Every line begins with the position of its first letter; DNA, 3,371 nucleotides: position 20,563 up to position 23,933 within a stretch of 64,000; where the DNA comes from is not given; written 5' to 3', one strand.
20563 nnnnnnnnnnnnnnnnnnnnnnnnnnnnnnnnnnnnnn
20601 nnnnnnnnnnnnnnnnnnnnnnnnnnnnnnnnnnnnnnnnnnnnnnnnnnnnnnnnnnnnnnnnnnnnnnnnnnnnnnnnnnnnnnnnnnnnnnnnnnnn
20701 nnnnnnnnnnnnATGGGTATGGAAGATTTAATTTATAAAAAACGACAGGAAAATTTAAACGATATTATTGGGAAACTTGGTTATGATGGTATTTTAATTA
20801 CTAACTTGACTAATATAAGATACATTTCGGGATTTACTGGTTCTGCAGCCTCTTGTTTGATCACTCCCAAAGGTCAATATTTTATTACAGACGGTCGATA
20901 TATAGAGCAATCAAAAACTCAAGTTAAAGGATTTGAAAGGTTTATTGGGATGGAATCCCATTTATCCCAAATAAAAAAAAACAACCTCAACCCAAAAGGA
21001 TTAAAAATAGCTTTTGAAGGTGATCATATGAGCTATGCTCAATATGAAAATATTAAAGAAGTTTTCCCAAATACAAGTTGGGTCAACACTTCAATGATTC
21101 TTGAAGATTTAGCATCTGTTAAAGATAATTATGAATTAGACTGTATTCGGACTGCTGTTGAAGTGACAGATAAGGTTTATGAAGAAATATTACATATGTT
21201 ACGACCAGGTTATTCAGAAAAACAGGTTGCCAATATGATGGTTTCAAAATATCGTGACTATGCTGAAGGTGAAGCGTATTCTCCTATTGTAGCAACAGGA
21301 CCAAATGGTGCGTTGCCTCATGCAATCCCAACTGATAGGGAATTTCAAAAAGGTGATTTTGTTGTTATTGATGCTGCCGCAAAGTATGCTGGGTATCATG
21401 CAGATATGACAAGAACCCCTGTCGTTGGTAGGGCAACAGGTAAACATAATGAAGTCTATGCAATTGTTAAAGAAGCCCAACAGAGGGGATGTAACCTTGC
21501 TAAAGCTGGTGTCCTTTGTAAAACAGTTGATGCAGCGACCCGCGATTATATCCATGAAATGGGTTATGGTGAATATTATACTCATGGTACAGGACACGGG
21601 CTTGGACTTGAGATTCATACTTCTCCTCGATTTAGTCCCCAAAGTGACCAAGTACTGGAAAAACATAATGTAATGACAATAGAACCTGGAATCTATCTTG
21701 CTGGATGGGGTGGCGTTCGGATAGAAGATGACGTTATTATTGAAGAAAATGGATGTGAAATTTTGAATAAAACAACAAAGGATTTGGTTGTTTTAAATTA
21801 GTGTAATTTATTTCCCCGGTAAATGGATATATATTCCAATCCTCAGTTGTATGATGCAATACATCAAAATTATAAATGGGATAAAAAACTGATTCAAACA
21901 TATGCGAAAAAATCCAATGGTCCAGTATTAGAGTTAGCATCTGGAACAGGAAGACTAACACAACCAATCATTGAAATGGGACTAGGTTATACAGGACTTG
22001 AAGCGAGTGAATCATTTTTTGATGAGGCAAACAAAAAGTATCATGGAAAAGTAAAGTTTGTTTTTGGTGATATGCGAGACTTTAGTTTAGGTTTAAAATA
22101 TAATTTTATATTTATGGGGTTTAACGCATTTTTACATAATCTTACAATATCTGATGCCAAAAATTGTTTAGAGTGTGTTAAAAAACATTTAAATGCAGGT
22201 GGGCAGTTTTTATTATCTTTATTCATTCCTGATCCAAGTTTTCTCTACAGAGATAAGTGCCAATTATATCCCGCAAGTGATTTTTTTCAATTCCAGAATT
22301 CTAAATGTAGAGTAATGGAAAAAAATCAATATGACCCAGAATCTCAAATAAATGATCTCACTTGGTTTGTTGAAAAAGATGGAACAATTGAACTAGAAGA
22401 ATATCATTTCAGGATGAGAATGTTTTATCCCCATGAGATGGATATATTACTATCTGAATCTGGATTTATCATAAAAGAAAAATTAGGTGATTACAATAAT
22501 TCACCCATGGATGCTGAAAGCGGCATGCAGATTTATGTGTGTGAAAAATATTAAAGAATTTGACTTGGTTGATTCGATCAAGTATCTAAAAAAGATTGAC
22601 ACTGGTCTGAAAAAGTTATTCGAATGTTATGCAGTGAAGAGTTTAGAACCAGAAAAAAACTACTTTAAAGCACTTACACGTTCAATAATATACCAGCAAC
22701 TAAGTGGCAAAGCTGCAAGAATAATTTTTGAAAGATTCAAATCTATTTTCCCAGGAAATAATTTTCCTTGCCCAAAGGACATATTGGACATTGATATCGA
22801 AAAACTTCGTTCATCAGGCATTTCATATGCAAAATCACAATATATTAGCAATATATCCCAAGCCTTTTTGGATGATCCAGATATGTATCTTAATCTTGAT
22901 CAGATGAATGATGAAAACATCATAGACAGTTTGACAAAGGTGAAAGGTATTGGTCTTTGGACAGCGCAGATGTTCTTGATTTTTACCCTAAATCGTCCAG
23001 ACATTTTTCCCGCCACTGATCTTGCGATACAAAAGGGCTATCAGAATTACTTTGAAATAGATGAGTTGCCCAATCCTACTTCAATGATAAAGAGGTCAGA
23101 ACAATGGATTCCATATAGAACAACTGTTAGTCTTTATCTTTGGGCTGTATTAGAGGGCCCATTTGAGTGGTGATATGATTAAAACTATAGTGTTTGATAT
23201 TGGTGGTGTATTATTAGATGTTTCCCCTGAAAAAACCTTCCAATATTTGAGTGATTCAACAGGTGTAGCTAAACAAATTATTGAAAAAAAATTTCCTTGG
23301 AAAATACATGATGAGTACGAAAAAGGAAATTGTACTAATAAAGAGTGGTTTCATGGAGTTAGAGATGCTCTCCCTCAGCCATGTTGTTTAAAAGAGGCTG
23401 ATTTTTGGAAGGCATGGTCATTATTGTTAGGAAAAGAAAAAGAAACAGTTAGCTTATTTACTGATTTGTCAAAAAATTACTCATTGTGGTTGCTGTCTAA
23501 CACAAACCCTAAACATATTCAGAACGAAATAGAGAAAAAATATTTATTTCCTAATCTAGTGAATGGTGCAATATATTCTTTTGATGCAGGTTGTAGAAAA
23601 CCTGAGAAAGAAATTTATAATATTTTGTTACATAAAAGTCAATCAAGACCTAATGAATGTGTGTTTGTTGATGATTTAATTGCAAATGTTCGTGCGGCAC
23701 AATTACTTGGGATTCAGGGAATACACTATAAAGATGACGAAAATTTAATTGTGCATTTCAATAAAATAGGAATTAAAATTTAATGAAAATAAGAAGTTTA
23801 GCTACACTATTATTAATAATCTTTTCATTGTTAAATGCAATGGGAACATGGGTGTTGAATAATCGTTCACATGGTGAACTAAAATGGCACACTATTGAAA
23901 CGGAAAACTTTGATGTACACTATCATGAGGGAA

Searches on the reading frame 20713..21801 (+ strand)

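Call 81: search_protein_families(library=pfam, proteins=[window:20713-21801:+], max_evalue=0.00001)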
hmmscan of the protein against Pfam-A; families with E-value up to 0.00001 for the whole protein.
window:20713-21801:+ (362 aa): 2 families
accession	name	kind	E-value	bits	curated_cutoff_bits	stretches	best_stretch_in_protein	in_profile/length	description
PF00557.29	Peptidase_M24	-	1.3e-67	228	23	1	143-345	1-208/208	Metallopeptidase family M24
PF01321.24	Creatinase_N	-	3.5e-23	83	22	1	11-133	1-125/128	Creatinase/Prolidase N-terminal domain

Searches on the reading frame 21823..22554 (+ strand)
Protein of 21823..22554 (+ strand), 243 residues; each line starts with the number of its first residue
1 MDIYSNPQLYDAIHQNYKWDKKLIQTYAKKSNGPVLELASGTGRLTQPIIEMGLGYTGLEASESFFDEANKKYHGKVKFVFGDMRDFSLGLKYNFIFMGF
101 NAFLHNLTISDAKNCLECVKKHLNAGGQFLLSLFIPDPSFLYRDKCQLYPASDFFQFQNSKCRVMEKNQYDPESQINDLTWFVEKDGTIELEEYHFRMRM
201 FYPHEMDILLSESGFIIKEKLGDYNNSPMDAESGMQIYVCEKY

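Call 81: search_protein_families(library=pfam, proteins=[window:21823-22554:+], max_evalue=0.00001)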
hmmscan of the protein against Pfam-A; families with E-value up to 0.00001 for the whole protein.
window:21823-22554:+ (243 aa): 3 families
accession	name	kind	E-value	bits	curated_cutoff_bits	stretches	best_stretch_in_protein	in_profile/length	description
PF13649.12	Methyltransf_25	-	1.7e-10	41.9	27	1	35-127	1-97/97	Methyltransferase domain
PF08242.18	Methyltransf_12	-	9.8e-08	33.1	30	1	36-129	1-98/98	Methyltransferase domain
PF00398.26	RrnaAD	-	2.2e-07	30.7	24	1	14-97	9-103/263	Ribosomal RNA adenine dimethylase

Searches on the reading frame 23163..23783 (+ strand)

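Call 81: search_protein_families(library=pfam, proteins=[window:23163-23783:+], max_evalue=0.00001)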
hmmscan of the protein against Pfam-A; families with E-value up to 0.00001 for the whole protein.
window:23163-23783:+ (206 aa): 2 families
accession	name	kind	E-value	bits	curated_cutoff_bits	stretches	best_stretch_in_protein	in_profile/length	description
PF00702.32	Hydrolase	-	6.7e-13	49.9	26.4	1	6-182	1-190/191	haloacid dehalogenase-like hydrolase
PF13419.12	HAD_2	-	9.6e-06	26.3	23.8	0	96-186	85-175/178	Haloacid dehalogenase-like hydrolase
